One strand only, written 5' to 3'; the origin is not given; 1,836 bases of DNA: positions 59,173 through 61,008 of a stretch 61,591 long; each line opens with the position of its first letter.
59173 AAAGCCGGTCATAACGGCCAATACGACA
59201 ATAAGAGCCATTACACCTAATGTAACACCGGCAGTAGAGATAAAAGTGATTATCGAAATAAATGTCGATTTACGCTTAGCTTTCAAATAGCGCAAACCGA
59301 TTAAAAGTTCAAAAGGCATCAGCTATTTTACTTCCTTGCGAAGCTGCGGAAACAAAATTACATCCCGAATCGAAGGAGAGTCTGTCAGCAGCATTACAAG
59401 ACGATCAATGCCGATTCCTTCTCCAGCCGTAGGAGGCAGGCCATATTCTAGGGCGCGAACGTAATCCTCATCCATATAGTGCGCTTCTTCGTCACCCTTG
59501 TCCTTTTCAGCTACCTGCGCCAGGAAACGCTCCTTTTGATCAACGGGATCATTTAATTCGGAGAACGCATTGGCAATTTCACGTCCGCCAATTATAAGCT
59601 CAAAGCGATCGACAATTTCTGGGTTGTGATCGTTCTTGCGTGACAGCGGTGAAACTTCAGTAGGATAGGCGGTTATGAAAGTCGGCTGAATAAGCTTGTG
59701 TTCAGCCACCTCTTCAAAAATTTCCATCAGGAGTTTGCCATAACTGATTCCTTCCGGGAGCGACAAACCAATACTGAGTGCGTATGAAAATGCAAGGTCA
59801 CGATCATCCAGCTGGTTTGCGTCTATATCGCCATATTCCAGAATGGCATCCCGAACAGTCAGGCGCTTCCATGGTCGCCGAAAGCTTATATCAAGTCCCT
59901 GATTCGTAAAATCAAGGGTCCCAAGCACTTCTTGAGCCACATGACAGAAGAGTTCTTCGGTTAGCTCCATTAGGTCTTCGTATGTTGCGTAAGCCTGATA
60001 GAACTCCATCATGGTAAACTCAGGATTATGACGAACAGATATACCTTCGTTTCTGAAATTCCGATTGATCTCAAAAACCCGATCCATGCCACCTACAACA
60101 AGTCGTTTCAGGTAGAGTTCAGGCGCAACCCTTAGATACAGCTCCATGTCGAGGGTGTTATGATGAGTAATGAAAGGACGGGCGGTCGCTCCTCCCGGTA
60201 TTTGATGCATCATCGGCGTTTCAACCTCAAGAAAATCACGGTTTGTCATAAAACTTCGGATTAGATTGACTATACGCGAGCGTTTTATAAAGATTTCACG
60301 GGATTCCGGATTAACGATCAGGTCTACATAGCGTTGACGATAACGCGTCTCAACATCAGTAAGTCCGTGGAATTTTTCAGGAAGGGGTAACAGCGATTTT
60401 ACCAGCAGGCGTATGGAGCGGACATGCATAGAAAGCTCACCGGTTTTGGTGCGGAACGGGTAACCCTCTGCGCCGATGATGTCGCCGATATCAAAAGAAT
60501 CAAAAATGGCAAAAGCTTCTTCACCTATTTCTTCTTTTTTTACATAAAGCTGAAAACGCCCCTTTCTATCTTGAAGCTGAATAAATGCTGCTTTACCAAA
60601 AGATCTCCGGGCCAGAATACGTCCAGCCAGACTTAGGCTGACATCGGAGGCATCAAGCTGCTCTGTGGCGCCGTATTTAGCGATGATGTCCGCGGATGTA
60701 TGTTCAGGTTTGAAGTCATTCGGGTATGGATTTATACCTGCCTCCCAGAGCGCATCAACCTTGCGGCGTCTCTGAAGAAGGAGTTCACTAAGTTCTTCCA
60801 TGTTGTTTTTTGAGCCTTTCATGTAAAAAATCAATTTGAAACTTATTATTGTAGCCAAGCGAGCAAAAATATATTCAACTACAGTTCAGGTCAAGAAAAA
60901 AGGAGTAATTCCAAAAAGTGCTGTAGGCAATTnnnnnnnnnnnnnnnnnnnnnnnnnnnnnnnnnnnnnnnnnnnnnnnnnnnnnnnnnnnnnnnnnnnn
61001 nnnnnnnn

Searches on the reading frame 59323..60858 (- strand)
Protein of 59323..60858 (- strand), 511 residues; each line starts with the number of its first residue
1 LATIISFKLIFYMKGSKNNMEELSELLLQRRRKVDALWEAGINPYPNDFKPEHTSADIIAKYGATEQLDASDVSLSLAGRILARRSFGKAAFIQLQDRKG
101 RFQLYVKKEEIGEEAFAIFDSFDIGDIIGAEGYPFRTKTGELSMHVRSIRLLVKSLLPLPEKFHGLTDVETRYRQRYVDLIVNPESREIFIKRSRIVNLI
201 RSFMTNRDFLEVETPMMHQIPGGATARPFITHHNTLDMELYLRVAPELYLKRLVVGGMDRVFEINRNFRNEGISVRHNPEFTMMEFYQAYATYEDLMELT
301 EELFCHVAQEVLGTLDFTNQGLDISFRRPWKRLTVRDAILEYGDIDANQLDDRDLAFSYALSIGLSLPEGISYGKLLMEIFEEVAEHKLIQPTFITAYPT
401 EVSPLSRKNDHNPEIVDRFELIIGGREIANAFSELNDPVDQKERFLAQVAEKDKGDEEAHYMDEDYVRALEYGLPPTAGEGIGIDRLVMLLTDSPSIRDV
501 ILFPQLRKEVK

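Call 22: search_protein_families(library=pfam, proteins=[window:59323-60858:-], max_evalue=0.00001)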
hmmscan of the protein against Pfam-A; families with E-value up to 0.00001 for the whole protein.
window:59323-60858:- (511 aa): 2 families
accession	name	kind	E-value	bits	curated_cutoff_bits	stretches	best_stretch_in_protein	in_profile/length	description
PF00152.25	tRNA-synt_2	-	1.1e-95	320.8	25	1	169-506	2-307/308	tRNA synthetases class II (D, K and N)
PF01336.31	tRNA_anti-codon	-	5.8e-17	61.8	27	1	76-152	2-75/75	OB-fold nucleic acid binding domain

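Call 59: find_homologous_proteins(query=window:59323-60858:-, max_evalue=1e-50)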
Query window:59323-60858:- (511 aa): 8000 proteins with E <= 1e-50 among 8000 candidates; the best 120 are listed.
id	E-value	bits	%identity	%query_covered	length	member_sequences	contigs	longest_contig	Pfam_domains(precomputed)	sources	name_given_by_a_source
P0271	0.0e+0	1056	95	96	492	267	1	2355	PF01336.32,PF00152.26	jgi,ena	-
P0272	0.0e+0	1036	93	96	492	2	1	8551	PF01336.32,PF00152.26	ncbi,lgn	ncbi:MAG: lysine--tRNA ligase [Desulfuromonadaceae bacterium]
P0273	0.0e+0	1022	89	99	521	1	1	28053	PF01336.32,PF00152.26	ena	-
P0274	0.0e+0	1017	91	96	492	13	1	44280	PF01336.32,PF00152.26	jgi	jgi:lysyl-tRNA synthetase class 2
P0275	0.0e+0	1015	91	96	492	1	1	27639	PF01336.32,PF00152.26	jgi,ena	-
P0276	0.0e+0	1012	90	96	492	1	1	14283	PF01336.32,PF00152.26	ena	-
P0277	0.0e+0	1011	90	96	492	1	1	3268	PF01336.32,PF00152.26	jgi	jgi:lysyl-tRNA synthetase class 2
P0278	0.0e+0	1009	90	96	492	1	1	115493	PF01336.32,PF00152.26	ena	-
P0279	0.0e+0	1009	90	96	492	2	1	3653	PF01336.32,PF00152.26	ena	-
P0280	2.3e-298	1008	90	96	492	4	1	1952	PF01336.32,PF00152.26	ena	-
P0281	2.7e-298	1008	90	96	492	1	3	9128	PF01336.32,PF00152.26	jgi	jgi:lysyl-tRNA synthetase class 2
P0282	4.4e-298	1007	90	96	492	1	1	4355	PF01336.32,PF00152.26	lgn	-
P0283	1.0e-297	1006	90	96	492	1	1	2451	PF01336.32,PF00152.26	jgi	jgi:lysyl-tRNA synthetase class 2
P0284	1.1e-297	1006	90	96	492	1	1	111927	PF01336.32,PF00152.26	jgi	jgi:lysyl-tRNA synthetase class 2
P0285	1.6e-297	1005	90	96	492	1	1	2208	PF01336.32,PF00152.26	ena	-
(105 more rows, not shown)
